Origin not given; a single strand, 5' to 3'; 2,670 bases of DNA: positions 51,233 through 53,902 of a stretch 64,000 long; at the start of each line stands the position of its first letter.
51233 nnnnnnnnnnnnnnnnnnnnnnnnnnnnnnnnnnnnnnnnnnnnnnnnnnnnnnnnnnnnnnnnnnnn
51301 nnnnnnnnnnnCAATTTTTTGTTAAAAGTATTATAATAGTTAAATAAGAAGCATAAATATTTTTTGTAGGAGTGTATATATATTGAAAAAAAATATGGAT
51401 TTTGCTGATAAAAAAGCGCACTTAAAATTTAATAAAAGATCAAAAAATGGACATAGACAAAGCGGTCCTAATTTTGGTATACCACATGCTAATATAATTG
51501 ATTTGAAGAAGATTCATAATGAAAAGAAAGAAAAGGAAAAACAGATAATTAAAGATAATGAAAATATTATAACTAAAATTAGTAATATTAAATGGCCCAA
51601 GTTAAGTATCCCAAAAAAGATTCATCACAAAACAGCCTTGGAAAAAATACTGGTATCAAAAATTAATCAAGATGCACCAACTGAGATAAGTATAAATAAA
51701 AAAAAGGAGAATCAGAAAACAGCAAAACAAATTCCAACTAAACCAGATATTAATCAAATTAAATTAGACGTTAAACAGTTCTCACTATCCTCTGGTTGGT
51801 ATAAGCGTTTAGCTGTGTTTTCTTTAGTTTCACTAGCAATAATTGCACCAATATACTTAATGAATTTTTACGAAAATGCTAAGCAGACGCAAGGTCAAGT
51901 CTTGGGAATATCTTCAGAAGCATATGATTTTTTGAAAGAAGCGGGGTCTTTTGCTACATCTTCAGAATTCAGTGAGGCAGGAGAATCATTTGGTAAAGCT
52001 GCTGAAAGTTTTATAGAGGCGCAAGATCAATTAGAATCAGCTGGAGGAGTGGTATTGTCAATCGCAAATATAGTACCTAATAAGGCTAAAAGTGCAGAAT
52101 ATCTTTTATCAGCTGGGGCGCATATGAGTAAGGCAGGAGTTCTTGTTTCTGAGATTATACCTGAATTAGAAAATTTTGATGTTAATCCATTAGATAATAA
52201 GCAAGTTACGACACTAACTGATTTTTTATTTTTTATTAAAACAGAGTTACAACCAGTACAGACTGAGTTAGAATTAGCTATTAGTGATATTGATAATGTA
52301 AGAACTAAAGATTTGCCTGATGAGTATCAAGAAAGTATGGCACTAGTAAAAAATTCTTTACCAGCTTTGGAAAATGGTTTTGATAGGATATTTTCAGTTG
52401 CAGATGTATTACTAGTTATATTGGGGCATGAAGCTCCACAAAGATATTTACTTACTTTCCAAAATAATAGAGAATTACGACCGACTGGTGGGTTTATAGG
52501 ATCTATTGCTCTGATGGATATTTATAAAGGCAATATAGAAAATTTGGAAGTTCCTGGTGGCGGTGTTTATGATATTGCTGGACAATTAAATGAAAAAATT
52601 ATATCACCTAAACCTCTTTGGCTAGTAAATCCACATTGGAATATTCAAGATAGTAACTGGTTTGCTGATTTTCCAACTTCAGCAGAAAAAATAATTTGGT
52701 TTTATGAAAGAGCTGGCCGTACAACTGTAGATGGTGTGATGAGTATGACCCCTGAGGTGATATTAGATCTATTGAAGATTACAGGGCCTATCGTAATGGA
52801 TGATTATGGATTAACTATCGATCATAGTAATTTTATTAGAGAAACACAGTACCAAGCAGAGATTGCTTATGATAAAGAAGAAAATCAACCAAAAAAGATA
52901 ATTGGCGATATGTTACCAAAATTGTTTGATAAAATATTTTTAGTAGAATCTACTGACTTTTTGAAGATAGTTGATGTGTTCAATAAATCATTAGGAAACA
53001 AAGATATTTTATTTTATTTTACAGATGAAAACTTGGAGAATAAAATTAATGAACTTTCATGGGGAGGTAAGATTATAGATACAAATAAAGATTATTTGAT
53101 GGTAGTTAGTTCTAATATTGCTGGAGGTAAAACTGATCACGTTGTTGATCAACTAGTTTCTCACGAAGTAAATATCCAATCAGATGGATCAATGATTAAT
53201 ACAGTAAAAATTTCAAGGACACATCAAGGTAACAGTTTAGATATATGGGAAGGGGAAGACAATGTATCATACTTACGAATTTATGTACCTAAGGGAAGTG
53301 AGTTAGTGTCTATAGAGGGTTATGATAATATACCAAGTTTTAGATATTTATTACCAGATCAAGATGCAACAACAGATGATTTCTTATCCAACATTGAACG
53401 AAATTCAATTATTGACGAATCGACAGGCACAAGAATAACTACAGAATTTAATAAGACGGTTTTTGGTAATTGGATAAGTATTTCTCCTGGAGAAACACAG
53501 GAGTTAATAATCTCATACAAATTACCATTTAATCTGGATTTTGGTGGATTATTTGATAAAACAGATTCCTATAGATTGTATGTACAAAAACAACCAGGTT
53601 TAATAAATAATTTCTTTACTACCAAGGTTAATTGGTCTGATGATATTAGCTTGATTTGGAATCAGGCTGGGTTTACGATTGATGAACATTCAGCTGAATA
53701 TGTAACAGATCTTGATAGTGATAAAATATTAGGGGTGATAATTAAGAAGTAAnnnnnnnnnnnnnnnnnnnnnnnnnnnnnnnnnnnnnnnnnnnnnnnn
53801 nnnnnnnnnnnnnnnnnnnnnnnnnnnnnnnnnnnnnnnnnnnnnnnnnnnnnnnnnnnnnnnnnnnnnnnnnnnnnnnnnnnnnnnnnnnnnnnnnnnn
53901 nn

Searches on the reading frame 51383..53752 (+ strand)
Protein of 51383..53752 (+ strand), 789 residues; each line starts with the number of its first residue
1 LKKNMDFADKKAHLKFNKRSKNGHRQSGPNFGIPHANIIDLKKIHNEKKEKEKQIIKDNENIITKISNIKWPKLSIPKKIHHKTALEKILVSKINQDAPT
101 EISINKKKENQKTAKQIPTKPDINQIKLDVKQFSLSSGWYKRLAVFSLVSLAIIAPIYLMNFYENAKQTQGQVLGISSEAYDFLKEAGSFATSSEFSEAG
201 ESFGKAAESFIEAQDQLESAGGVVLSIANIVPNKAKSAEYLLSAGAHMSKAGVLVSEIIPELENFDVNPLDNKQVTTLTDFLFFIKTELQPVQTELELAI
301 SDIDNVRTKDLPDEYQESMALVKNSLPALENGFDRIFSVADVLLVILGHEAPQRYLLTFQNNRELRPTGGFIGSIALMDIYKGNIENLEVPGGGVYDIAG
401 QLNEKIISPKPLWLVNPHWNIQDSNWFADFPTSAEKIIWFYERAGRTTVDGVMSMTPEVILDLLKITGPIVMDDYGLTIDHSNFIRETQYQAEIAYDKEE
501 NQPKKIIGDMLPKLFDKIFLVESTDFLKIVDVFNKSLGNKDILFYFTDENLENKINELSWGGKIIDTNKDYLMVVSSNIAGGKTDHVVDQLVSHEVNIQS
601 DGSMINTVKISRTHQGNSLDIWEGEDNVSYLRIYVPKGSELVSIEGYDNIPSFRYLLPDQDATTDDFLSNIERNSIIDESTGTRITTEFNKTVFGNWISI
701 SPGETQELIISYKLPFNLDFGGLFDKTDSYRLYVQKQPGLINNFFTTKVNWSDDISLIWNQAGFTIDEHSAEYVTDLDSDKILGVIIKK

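Call 72: search_protein_families(library=pfam, proteins=[window:51383-53752:+], max_evalue=0.000001)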
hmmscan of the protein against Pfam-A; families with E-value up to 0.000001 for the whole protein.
window:51383-53752:+ (789 aa): 1 family
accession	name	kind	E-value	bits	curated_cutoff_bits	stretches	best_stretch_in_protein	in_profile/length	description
PF13196.11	DUF4012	-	7.4e-26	91.8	28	1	351-490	2-141/144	Protein of unknown function (DUF4012)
